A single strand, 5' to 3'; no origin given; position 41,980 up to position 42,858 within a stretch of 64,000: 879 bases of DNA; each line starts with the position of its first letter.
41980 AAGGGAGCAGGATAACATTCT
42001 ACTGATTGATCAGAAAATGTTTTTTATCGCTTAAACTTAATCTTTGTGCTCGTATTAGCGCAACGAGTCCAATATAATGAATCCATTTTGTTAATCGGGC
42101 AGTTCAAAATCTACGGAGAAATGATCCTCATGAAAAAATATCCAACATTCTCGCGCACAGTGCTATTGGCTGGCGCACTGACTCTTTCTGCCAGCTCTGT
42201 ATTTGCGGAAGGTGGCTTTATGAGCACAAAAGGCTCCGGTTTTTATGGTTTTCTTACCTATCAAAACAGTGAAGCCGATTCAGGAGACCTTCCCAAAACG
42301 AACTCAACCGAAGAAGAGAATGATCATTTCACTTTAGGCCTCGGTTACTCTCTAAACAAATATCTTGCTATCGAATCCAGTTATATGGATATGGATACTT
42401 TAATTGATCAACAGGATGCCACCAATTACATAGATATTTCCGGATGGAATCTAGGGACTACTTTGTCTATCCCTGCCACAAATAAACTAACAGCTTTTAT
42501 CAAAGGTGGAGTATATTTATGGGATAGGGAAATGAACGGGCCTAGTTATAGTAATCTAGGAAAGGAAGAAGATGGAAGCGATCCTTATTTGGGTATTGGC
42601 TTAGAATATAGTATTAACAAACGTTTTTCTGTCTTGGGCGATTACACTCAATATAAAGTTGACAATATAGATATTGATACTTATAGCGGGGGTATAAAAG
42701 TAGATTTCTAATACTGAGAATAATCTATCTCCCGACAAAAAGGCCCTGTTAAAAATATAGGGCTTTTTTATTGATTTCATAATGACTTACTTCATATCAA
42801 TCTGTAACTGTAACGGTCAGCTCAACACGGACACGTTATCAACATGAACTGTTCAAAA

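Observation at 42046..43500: Tandemly duplicated small OMP beta-barrel genes with conserved barrel and divergent surface loops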

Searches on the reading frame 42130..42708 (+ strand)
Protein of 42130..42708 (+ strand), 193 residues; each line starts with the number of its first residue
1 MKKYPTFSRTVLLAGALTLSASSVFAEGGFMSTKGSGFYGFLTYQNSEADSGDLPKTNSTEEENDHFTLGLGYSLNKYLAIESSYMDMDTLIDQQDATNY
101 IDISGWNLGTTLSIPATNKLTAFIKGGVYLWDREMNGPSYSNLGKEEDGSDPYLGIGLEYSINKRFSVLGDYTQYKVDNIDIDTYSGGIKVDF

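Call 4: search_protein_families(library=pfam, proteins=[window:42130-42708:+], max_evalue=1)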
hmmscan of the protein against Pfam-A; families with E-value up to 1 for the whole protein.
window:42130-42708:+ (193 aa): 6 families
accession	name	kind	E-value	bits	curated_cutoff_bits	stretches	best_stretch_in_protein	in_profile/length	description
PF13505.12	OMP_b-brl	-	1.6e-15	58.2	28.7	1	13-193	3-175/175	Outer membrane protein beta-barrel domain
PF01389.23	OmpA_membrane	-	4.6e-11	43.2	21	1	57-172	25-146/180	OmpA-like transmembrane domain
PF13609.12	Porin_4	-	8.8e-06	26.2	27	1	32-188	149-285/310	Gram-negative porin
PF19089.6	DUF5777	-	0.011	15.4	23.1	0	153-178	160-185/247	Membrane bound beta barrel domain (DUF5777)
PF15587.11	Imm9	-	0.043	14.4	25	1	74-135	11-73/149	Immunity protein 9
PF10677.15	DUF2490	-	0.17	12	29.8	0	63-87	35-59/186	Protein of unknown function (DUF2490)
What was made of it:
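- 42130..42711 (+): omp1: 193-aa precursor of a stand-alone OmpA-like 8-stranded beta-barrel. It has a signal peptide (residues 1-26, cleavage SVFA|EG) and a C-terminal beta-signal GGIKVDF. Pfam PF13505 scores 58.2 bits (cut-off 28.7) and PF01389 scores 43.2 bits (cut-off 21) (call 4).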

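Call 5: search_protein_families(library=ncbifam, proteins=[window:42130-42708:+], max_evalue=1)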
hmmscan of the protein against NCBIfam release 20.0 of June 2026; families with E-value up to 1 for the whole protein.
window:42130-42708:+ (193 aa): 6 families
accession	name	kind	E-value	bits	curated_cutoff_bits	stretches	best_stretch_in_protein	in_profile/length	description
NF008071.1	PRK10808.1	equivalog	6e-07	29.1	277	1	37-176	32-177/358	porin OmpA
TIGR04273.1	Y_sulf_Ax21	equivalog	0.0036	17.4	250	1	154-184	41-71/186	OmpO family porin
NF033908.1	AcfA_fam_omp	subfamily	0.011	15.1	100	1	55-94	44-83/217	AcfA family outer membrane beta-barrel protein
NF038067.1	OMP_CarO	equivalog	0.016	14.6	300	1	151-184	169-202/249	ornithine uptake porin CarO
NF053819.1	EF0750_LPXTG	subfamily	0.13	12.8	47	1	1-62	1-62/105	EF2685/EF0750 family sortase-dependent surface protein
NF041599.1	reg_PtrA_PA2808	domain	0.2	11.6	31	1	8-29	4-24/46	co-regulatory protein PtrA N-terminal domain-containing protein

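Call 8: find_homologous_proteins(query=window:42130-42708:+)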
Query window:42130-42708:+ (193 aa): 3 proteins with E <= 0.001 among 119 candidates.
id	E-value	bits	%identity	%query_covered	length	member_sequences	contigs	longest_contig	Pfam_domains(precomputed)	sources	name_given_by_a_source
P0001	1.3e-122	425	100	100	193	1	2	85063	PF13505.13,PF13609.13,PF01389.24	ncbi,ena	-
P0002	2.2e-82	294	71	100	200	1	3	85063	PF13505.13,PF01389.24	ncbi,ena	-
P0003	1.7e-4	40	25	95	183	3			PF13505.13,PF01389.24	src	-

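Call 11: find_encoding_contigs(protein=P0001, flank=10000, max_places=6)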
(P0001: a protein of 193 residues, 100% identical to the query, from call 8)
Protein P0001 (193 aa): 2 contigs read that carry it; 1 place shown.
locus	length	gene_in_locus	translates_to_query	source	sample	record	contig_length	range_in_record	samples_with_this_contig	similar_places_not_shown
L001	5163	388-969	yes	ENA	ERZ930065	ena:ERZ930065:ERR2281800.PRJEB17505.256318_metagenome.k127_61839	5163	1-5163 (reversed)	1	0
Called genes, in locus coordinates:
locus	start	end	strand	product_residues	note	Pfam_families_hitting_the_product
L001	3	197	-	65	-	?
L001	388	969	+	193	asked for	PF13505:OMP_b-brl, PF13609:Porin_4 (faint), PF01389:OmpA_membrane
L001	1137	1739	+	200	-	PF13505:OMP_b-brl, PF01389:OmpA_membrane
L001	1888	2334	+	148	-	PF08331:QueG_DUF1730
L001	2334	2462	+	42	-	-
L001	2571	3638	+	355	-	PF03116:NQR2_RnfD_RnfE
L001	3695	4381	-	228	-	PF00814:TsaD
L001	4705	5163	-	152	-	?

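Call 13: find_related_loci(query=A2, collection=genome_contigs, flank=10000)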
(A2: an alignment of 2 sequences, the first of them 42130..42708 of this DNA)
Query A2 (193 aa) in genome_contigs; peptide patterns used: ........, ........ (x = any residue, [..] = any of these).
35 stretches matched a pattern, but none encodes a relative of the query by tblastn (E <= 1e-3).
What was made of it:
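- Tried and rejected: No relative was found (call 13).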

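Call 19: search_protein_representatives(alignment_id=A2)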
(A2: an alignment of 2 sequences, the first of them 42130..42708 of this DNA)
Query: 2 sequences, 200 profile positions. Proteins with E-value up to 0.001 (for the whole library): 798; up to 1e-10: 50; up to 1e-30: 1. The best 150 are listed.
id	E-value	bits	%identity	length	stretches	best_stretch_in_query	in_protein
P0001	5.7e-116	401.6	-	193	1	1-200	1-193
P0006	2.5e-23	99.1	-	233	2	105-200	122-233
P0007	1.5e-19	86.8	-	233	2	101-200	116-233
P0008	2.1e-19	86.4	-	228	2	92-200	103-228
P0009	1.8e-18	83.3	-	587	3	8-183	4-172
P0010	3.9e-17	78.9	-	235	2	100-187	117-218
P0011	2.2e-16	76.5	-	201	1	23-199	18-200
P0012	2.8e-15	72.9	-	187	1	54-200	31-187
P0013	2.9e-15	72.9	-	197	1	35-196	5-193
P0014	1.7e-14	70.4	-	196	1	25-192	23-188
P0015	2.6e-14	69.7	-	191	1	62-194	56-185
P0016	3.2e-14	69.5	-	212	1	11-199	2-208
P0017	5.7e-14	68.6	-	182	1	49-195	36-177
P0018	1.9e-13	66.9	-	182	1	62-198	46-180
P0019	2.5e-13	66.5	-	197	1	36-197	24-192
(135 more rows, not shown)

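Call 25: predict_structure(alignment_id=A3)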
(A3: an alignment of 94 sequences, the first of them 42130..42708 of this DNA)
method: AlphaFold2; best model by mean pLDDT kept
length: 193 residues; sequences in the alignment: 94
mean_pLDDT: 85.6   pTM: 0.76
mean pLDDT of the five models: 85.6, 85.6, 85.6, 85.1, 84.5
residues with pLDDT >= 90: 121; 70-90: 33; 50-70: 29; < 50: 10
segments of 3 or more residues with pLDDT < 50: 28-32
pLDDT, mean of each block of 10 residues (from residue 1): 52 62 52 75 95 70 89 96 95 79 96 97 98 90 90 98 97 95 97 96
secondary structure, 60 per line:
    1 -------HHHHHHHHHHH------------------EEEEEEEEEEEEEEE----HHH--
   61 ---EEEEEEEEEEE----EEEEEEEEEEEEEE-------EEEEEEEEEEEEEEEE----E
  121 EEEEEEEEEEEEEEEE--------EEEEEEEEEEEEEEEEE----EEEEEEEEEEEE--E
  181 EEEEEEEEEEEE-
elements in order: H8-18 E37-51 E64-74 E79-92 E100-115 E120-136 E145-161 E166-177 E180-192
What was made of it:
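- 42130..42711 (+): AF2 pLDDT is 85.6 with 8 strands (call 25).
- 42277..42321 (+): omp1 loop L1 (residues 50-64, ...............; net charge -4). Lies between strands 37-51 and 64-74 (call 25).
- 42403..42432 (+): omp1 loop L2 (residues 92-101, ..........). Tip of the beta3-beta4 hairpin (call 25).
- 42535..42570 (+): omp1 loop L3 (residues 136-147, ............). Lies between strands 120-136 and 145-161 (call 25).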

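Call 27: find_encoding_contigs(protein=P0002, flank=10000, max_places=6)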
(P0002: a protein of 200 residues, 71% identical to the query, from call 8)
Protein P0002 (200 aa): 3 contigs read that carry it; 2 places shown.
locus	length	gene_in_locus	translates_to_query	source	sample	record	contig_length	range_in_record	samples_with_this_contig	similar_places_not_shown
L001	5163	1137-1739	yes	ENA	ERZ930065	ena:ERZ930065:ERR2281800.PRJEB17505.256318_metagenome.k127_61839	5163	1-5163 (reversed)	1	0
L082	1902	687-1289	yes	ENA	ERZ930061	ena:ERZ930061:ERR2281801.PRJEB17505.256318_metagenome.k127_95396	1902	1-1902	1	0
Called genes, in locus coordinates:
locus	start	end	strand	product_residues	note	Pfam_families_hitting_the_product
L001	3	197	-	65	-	?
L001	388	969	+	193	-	PF13505:OMP_b-brl, PF13609:Porin_4 (faint), PF01389:OmpA_membrane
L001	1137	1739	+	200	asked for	PF13505:OMP_b-brl, PF01389:OmpA_membrane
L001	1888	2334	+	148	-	PF08331:QueG_DUF1730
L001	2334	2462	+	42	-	-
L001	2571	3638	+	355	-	PF03116:NQR2_RnfD_RnfE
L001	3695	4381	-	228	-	PF00814:TsaD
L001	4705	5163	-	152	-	?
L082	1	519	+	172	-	?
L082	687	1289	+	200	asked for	PF13505:OMP_b-brl, PF01389:OmpA_membrane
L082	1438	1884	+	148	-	PF08331:QueG_DUF1730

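Call 30: fold_search(model_id=the predicted structure, library=pdb)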
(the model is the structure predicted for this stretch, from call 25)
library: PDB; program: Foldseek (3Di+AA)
matches with E <= 10: 1208; with E <= 0.001: 63
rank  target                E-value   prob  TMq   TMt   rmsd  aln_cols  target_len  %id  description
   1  9a2m_MODEL_1_A        4.7e-12  1.00  0.75  0.43  10.7       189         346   18  Model of E. coli OmpA by in-cell photo-crosslinking MS and deep learning (released 2023-02-24)
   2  9fzc_A                1.7e-11  1.00  0.73  0.82   2.8       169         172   19  Structure of OmpA-short in complex with nanobody Nb01 (released 2024-07-17)
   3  9fzd_A                7.6e-11  1.00  0.71  0.77   3.3       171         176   21  Structure of OmpA-long in complex with nanobody Nb39 (released 2024-07-17)
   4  3qra                  2.8e-10  1.00  0.61  0.74   3.9       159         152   12  The crystal structure of Ail, the attachment invasion locus protein of Yersinia pestis (released 2011-11-23)
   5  1bxw                  6.7e-10  1.00  0.68  0.75   3.4       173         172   19  OUTER MEMBRANE PROTEIN A (OMPA) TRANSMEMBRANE DOMAIN (released 1998-10-14)
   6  3qrc_A                7.9e-10  1.00  0.59  0.72   4.0       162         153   14  The crystal structure of Ail, the attachment invasion locus protein of Yersinia pestis, in complex with the heparin an (released 2011-11-23)
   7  3qrc_B                1.3e-09  1.00  0.59  0.72   4.3       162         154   15  The crystal structure of Ail, the attachment invasion locus protein of Yersinia pestis, in complex with the heparin an (released 2011-11-23)
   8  1qj9                  7.3e-09  1.00  0.58  0.73   3.9       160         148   14  CRYSTAL STRUCTURE OF THE OUTER MEMBRANE PROTEIN OMPX FROM ESCHERICHIA COLI (released 1999-10-06)
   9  2n2l_MODEL_1_A        3.1e-08  1.00  0.57  0.68   5.3       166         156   13  NMR structure of yersinia pestis ail (attachment invasion locus) in decylphosphocholine micelles calculated wi (released 2015-07-22)
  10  1qjp                  5.8e-08  1.00  0.63  0.87   2.6       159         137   18  HIGH RESOLUTION STRUCTURE OF THE OUTER MEMBRANE PROTEIN A (OMPA) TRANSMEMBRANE DOMAIN (released 2000-06-30)
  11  1p4t                  2.6e-07  1.00  0.59  0.72   4.1       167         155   14  Crystal structure of Neisserial surface protein A (NspA) (released 2003-07-22)
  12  4rlc                  4.8e-07  1.00  0.54  0.75   3.9       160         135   11  Crystal structure of the N-terminal beta-barrel domain of Pseudomonas aeruginosa OprF (released 2015-04-22)
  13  2ge4_MODEL_1_A        7.7e-07  1.00  0.54  0.58   7.6       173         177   20  High-resolution solution structure of outer membrane protein A transmembrane domain (released 2006-04-11)
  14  2mnh_MODEL_1_A        1.7e-06  1.00  0.51  0.64   5.5       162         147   15  Refined structure of outer membrane protein x in nanodisc by measuring residual dipolar couplings (released 2015-03-18)
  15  1g90_MODEL_1_A        1.8e-06  1.00  0.60  0.65   6.2       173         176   17  NMR Solution Structure of Outer Membrane Protein A Transmembrane Domain: 10 conformers (released 2001-04-21)
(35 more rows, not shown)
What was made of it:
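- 42130..42711 (+): Foldseek gives the OmpA TM domain at TM 0.82-0.87 (call 30).
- On OmpA-like / OMP_b-brl 8-stranded outer-membrane barrels (Pfam PF13505, PF01389): The top Foldseek hits are OmpA TM, Ail, OmpX and NspA (call 30).
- Closest known: OmpX / Ail / NspA class of stand-alone 8-stranded barrels. Same: These proteins are Foldseek hits, E 3e-10 to 3e-7 (call 30).
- Foldseek places OmpA, Ail, OmpX and NspA on top (call 30).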

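Call 33: find_encoding_contigs(protein=P0006, flank=6000, max_places=4)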
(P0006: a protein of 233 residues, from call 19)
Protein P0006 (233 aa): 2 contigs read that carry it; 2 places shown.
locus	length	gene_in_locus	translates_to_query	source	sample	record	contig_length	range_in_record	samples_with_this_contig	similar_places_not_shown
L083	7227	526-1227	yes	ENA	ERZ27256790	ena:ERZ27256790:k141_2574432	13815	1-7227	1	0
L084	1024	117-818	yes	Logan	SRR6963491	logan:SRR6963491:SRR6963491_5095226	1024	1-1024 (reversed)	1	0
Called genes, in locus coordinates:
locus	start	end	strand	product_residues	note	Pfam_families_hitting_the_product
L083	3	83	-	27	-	?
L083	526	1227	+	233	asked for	PF13505:OMP_b-brl, PF01389:OmpA_membrane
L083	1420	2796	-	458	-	PF00155:Aminotran_1_2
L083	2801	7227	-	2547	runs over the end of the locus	PF00109:ketoacyl-synt, PF02801:Ketoacyl-synt_C, PF16197:KAsynt_C_assoc, PF22621:CurL-like_PKS_C, PF00698:Acyl_transf_1, PF21089:PKS_DH_N, PF14765:PS-DH, PF08240:ADH_N, +8 more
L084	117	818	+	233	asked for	PF13505:OMP_b-brl, PF01389:OmpA_membrane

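Call 36: list_cluster_members(proteins=[P0006, P0007, P0008, P0010, P0011, P0012, P0013])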
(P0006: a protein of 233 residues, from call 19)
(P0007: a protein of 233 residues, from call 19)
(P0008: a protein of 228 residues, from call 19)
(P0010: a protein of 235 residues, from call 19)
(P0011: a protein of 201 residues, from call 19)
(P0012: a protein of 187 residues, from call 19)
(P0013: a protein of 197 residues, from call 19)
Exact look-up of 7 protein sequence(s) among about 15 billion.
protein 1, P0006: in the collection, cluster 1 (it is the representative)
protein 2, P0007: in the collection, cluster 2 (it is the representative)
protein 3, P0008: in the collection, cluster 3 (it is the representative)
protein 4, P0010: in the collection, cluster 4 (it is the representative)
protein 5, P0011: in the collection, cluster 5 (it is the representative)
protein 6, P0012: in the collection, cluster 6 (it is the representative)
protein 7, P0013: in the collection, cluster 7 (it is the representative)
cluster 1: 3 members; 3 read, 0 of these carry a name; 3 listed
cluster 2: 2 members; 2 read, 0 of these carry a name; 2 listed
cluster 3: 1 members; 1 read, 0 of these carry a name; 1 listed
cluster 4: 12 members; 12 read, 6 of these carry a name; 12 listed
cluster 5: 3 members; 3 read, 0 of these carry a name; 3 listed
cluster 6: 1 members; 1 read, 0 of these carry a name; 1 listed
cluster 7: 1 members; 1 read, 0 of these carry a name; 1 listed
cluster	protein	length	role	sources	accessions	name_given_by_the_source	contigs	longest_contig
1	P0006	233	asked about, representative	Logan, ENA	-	-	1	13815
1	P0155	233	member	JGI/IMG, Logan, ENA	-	-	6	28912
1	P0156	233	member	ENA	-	-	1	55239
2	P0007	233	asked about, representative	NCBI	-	-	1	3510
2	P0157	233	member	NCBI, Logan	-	-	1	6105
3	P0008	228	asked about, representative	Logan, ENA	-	-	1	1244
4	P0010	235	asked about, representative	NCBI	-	-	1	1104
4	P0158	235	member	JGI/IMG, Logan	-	hypothetical protein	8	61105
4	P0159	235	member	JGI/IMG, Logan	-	hypothetical protein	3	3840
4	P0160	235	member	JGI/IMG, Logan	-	hypothetical protein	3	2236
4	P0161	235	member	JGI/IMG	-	hypothetical protein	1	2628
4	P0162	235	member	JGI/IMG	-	hypothetical protein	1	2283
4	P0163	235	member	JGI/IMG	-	hypothetical protein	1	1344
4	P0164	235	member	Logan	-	-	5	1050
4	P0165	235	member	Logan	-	-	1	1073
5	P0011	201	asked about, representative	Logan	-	-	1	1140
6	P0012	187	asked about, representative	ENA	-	-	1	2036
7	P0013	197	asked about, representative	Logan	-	-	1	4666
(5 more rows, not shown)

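Call 37: find_encoding_contigs(protein=P0007, flank=6000, max_places=4)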
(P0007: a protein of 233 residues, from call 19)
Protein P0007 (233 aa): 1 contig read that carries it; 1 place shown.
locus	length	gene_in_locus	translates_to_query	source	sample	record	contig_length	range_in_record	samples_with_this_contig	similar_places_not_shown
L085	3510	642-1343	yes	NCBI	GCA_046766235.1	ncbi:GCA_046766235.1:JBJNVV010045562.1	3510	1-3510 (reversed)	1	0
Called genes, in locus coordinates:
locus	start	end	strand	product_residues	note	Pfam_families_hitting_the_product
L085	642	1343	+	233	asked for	PF13505:OMP_b-brl, PF01389:OmpA_membrane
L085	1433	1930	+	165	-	-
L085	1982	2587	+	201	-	PF11008:DUF2846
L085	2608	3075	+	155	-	-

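Call 38: find_encoding_contigs(protein=P0008, flank=6000, max_places=4)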
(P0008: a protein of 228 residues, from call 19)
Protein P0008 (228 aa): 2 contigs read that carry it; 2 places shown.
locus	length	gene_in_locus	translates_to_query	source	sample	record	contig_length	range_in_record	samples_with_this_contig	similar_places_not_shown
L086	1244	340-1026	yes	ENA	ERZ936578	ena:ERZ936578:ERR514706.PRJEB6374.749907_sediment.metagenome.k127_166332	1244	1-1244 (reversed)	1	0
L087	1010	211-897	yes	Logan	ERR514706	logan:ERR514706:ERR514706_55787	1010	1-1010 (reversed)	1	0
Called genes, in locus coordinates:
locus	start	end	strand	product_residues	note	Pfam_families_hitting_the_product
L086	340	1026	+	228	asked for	PF13505:OMP_b-brl, PF01389:OmpA_membrane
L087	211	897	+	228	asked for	PF13505:OMP_b-brl, PF01389:OmpA_membrane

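Call 54: search_solved_structures(query=A3, max_evalue=0.01)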
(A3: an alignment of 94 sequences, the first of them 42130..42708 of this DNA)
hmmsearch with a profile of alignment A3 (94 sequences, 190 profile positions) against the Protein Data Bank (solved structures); distinct sequences matched with E-value up to 0.01: 15.
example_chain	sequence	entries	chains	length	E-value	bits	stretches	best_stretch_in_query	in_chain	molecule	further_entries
3nb3_A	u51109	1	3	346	1.9e-29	105.7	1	1-190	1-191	Outer membrane protein A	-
9fzd_A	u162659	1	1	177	2.4e-28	102.1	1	24-190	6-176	Outer membrane protein A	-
9fzc_A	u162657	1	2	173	1.5e-26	96.2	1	24-190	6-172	Outer membrane protein A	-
1qjp_A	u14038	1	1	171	2.4e-25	92.3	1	24-190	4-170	OUTER MEMBRANE PROTEIN A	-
1bxw_A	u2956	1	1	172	2.7e-25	92.1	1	24-190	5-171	PROTEIN (OUTER MEMBRANE PROTEIN A)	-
2k0l_A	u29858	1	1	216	3.2e-25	91.9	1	19-190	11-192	Outer membrane protein A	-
2ge4_A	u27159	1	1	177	1.5e-24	89.7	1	24-190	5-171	Outer membrane protein A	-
1g90_A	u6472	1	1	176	2.1e-24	89.3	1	24-190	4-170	OUTER MEMBRANE PROTEIN A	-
2jmm_A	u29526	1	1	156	2.7e-13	53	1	24-190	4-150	Outer membrane protein A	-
3qra_A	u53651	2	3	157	4.6e-11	45.7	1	29-190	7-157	Attachment invasion locus protein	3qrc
2n2l_A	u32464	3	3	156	4.6e-11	45.7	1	29-190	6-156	Outer membrane protein X | Adhesion invasion locus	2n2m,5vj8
1orm_A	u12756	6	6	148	5.8e-05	25.8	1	80-190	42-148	Outer membrane protein X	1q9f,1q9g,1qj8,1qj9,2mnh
2m06_A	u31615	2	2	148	6e-05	25.8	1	80-190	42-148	Outer membrane protein X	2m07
8qpw_X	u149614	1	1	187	0.00023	23.9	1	79-190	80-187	OmpX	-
8qpv_F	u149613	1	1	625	0.0014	21.3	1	82-190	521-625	Chaperone SurA,Outer membrane protein X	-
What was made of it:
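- Closest known: OmpX / Ail / NspA class of stand-alone 8-stranded barrels. Same: The family profile hits Ail at E 5e-11 and OmpX at E 6e-5 (call 54).
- A 94-sequence profile hits the OmpA TM domain at E 2e-29 over the whole barrel (call 54).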

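Call 63: search_solved_structures(query=window:42130-42708:+, max_evalue=0.01, show_alignments=2)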
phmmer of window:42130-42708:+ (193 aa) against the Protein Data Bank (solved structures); distinct sequences matched with E-value up to 0.01: 1.
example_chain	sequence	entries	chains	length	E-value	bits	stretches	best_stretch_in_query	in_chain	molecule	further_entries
9fzd_A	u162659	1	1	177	0.00039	23.6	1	49-172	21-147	Outer membrane protein A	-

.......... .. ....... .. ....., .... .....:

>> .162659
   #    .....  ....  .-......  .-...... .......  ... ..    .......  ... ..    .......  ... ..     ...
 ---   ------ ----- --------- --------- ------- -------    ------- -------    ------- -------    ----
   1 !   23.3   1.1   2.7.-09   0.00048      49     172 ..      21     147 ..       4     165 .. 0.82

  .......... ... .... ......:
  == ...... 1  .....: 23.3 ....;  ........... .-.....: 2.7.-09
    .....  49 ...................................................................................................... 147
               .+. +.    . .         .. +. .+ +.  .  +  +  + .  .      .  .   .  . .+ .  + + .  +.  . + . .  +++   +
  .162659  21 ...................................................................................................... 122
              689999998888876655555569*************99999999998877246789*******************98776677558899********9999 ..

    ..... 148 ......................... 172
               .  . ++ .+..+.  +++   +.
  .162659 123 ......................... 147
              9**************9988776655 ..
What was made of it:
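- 42277..42321 (+): Aligns with OmpA HDTGFI...HENQ, which I recall as L1 (call 63).
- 42403..42432 (+): Aligns with the OmpA stretch I recall as L2 (call 63).
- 42535..42570 (+): Aligns with the OmpA stretch I recall as L3 (call 63).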

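Call 66: search_protein_families(library=phrogs, proteins=[window:42130-42708:+], max_evalue=0.01)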
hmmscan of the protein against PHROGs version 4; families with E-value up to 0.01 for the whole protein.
window:42130-42708:+ (193 aa): 0 families
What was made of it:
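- Tried and rejected: There is no PHROG hit (call 66).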
